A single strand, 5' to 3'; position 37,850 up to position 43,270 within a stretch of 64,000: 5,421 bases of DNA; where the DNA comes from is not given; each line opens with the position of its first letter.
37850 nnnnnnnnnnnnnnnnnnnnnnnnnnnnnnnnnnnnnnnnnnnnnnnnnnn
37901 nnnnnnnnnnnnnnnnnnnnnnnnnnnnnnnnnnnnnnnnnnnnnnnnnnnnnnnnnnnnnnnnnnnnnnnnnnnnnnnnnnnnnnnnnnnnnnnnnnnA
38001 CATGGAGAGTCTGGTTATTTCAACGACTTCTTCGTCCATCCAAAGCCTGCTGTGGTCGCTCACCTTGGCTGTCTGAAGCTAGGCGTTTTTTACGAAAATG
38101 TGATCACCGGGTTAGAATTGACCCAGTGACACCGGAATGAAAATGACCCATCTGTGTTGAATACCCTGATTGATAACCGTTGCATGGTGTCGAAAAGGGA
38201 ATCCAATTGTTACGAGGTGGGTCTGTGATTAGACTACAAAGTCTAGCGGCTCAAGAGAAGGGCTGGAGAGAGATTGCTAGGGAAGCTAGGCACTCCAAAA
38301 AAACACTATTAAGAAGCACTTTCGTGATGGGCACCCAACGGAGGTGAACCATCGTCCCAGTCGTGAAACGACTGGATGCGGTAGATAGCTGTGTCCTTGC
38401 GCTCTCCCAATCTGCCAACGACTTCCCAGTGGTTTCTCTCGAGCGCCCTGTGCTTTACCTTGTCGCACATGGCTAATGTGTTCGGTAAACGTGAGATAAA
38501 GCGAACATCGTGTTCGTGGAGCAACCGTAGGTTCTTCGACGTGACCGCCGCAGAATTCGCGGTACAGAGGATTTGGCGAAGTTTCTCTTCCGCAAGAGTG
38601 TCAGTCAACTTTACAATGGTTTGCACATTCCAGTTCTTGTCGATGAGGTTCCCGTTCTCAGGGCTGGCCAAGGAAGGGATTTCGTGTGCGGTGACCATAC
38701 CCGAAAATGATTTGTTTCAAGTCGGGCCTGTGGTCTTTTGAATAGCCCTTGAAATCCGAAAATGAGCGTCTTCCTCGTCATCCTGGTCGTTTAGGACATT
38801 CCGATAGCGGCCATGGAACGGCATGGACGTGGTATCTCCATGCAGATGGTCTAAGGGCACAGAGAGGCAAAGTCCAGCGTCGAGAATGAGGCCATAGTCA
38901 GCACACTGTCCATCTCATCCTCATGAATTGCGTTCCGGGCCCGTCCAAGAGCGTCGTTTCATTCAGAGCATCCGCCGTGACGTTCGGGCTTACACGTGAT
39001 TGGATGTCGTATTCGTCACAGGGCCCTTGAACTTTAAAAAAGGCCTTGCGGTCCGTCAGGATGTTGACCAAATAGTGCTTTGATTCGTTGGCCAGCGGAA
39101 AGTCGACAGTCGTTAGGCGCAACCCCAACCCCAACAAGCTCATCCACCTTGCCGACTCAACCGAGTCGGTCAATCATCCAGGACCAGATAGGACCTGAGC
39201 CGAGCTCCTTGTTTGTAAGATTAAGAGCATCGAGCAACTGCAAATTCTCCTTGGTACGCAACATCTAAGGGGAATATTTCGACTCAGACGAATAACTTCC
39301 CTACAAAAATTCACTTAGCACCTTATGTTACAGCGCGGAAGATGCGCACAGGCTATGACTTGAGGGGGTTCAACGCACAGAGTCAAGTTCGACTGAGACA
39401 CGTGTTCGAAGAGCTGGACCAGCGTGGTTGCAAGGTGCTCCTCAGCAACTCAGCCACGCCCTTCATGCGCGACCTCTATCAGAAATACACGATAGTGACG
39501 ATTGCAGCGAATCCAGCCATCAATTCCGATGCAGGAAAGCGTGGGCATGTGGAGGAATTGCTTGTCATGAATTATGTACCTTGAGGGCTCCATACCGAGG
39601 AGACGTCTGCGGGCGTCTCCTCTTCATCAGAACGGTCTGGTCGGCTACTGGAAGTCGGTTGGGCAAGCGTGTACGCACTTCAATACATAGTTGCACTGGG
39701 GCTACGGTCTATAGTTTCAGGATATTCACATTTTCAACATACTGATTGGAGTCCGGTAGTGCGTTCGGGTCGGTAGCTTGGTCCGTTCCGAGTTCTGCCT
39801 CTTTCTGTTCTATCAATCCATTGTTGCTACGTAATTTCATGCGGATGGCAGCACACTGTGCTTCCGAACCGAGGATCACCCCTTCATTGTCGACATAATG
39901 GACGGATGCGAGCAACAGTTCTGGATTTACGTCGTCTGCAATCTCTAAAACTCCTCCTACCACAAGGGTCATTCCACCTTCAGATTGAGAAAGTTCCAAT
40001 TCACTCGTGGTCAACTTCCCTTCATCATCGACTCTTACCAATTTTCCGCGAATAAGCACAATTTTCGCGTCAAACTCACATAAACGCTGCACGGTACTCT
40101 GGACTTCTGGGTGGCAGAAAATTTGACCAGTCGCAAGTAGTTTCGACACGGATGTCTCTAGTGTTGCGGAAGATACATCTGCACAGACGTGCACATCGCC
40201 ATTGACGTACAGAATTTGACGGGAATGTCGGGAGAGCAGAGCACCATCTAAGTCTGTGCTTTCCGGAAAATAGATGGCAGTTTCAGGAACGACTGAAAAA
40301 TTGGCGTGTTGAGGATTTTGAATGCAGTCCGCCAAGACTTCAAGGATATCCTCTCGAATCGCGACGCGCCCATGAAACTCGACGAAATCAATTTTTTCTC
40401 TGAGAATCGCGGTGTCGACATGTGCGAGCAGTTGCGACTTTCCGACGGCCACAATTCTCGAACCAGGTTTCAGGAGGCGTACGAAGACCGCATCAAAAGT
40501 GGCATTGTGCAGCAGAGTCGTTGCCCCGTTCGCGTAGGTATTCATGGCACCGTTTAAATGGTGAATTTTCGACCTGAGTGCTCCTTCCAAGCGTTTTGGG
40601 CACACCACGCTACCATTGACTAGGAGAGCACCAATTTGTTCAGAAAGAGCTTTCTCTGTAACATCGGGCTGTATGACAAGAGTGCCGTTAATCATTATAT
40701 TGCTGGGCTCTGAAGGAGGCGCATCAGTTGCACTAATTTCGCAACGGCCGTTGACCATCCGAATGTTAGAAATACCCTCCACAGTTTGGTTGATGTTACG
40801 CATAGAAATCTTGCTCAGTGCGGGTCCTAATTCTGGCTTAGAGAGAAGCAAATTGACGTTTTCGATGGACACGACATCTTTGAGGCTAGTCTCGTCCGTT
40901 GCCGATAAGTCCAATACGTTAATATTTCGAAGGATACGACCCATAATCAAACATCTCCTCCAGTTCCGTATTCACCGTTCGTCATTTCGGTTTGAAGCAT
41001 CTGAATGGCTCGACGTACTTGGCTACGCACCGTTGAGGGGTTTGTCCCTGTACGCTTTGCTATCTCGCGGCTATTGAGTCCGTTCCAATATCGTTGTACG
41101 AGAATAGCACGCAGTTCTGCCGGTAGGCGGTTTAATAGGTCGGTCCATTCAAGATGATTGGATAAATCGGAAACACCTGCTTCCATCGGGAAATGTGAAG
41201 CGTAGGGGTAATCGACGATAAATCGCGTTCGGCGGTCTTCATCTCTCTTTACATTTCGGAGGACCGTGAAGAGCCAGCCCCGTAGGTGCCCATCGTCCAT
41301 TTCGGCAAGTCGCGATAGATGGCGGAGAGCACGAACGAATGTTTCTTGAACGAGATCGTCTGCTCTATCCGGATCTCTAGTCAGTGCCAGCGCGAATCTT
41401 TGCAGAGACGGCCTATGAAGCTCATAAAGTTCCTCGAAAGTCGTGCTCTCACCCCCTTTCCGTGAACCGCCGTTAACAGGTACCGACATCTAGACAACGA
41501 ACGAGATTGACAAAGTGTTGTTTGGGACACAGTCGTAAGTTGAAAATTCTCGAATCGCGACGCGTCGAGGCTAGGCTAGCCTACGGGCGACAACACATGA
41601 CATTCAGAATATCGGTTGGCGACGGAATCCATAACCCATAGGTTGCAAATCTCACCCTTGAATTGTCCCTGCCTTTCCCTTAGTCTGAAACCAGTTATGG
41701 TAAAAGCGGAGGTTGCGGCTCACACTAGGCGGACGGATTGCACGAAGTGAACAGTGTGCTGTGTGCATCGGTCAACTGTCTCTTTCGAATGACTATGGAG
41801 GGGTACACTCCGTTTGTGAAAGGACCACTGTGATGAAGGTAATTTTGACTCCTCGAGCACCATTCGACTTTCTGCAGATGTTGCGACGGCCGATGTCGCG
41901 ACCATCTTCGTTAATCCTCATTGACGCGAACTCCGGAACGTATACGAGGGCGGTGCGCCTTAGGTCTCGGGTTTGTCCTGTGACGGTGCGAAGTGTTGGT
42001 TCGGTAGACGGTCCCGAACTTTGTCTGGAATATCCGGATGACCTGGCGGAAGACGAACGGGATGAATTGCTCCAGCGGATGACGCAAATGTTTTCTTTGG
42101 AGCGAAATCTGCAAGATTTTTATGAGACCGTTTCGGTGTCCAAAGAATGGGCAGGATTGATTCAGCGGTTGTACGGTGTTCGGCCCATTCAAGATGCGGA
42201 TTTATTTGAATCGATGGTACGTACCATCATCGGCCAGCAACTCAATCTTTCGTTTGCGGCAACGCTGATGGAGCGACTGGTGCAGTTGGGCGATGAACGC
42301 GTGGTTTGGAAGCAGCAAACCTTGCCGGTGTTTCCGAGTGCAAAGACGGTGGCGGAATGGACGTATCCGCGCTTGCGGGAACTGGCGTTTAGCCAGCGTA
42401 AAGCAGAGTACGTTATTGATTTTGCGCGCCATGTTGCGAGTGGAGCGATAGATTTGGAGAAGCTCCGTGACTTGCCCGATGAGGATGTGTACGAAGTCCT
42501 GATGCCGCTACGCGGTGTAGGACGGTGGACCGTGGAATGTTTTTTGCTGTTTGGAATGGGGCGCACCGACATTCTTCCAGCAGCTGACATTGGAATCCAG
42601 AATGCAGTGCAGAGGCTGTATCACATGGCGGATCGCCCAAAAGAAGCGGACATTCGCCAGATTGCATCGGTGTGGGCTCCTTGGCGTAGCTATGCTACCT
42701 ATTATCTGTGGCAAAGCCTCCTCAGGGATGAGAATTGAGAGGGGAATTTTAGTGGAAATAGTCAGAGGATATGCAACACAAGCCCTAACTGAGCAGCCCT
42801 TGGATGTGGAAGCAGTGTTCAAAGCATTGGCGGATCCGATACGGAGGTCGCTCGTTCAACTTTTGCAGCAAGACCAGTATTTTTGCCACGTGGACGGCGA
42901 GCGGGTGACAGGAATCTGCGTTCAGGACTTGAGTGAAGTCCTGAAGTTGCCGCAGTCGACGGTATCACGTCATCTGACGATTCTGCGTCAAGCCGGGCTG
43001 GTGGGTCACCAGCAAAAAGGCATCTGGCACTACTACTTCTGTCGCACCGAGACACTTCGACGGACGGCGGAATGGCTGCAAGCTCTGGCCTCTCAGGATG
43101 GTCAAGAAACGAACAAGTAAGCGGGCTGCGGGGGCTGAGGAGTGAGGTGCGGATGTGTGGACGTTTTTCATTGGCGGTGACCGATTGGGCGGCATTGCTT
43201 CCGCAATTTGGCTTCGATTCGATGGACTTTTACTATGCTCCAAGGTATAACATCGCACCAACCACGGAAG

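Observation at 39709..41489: ECF sigma factor translationally coupled to a 413-aa cytoplasmic repeat protein lacking canonical anti-sigma features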

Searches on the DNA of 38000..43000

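Call 75: search_rna_families(source=window, start=38000, end=43000, threshold=gathering)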
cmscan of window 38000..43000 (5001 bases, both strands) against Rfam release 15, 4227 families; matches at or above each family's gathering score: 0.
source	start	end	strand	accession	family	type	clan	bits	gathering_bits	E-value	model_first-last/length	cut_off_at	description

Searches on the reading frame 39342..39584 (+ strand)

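Call 57: search_protein_families(library=pfam, proteins=[window:39342-39584:+], max_evalue=0.001)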
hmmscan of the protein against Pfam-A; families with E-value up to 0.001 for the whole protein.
window:39342-39584:+ (80 aa): 1 family
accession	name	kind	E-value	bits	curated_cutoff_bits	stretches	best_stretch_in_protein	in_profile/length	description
PF02086.21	MethyltransfD12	-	7.1e-06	26.4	22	1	3-56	195-249/253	D12 class N6 adenine-specific DNA methyltransferase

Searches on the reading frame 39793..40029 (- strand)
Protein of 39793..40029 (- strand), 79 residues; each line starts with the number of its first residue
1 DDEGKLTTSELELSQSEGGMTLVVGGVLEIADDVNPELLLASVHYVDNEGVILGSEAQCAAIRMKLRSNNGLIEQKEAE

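Call 84: find_homologous_proteins(query=A4, max_evalue=0.001)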
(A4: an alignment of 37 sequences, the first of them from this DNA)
Query A4 (37 sequences): 207 candidates shared short words with the query, none scored E <= 0.001.

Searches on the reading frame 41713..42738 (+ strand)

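Call 57: search_protein_families(library=pfam, proteins=[window:41713-42738:+], max_evalue=0.001)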
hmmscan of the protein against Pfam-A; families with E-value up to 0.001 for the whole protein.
window:41713-42738:+ (341 aa): 1 family
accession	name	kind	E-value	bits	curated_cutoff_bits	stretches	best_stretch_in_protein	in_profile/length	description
PF00730.31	HhH-GPD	-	2.4e-17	63.7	26.2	1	169-322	1-107/108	HhH-GPD superfamily base excision DNA repair protein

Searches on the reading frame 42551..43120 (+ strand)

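Call 57: search_protein_families(library=pfam, proteins=[window:42551-43120:+], max_evalue=0.001)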
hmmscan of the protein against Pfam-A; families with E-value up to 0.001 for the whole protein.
window:42551-43120:+ (189 aa): 6 families
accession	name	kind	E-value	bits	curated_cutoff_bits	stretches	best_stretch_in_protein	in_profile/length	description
PF01022.26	HTH_5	-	3.3e-11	43.3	22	1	123-151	17-45/47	Bacterial regulatory protein, arsR family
PF12840.13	HTH_20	-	3.7e-08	33.6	27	1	93-151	1-48/51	Helix-turn-helix domain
PF13412.12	HTH_24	-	0.00012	22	21.9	1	121-151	17-47/48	Winged helix-turn-helix DNA-binding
PF09339.16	HTH_IclR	-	0.00037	20.6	22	0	124-151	21-48/52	IclR helix-turn-helix domain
PF13545.12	HTH_Crp_2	-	0.0005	20.4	27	0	118-156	18-57/70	Crp-like helix-turn-helix domain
PF12802.13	MarR_2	-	0.0007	20.2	27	0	124-151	23-50/61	MarR family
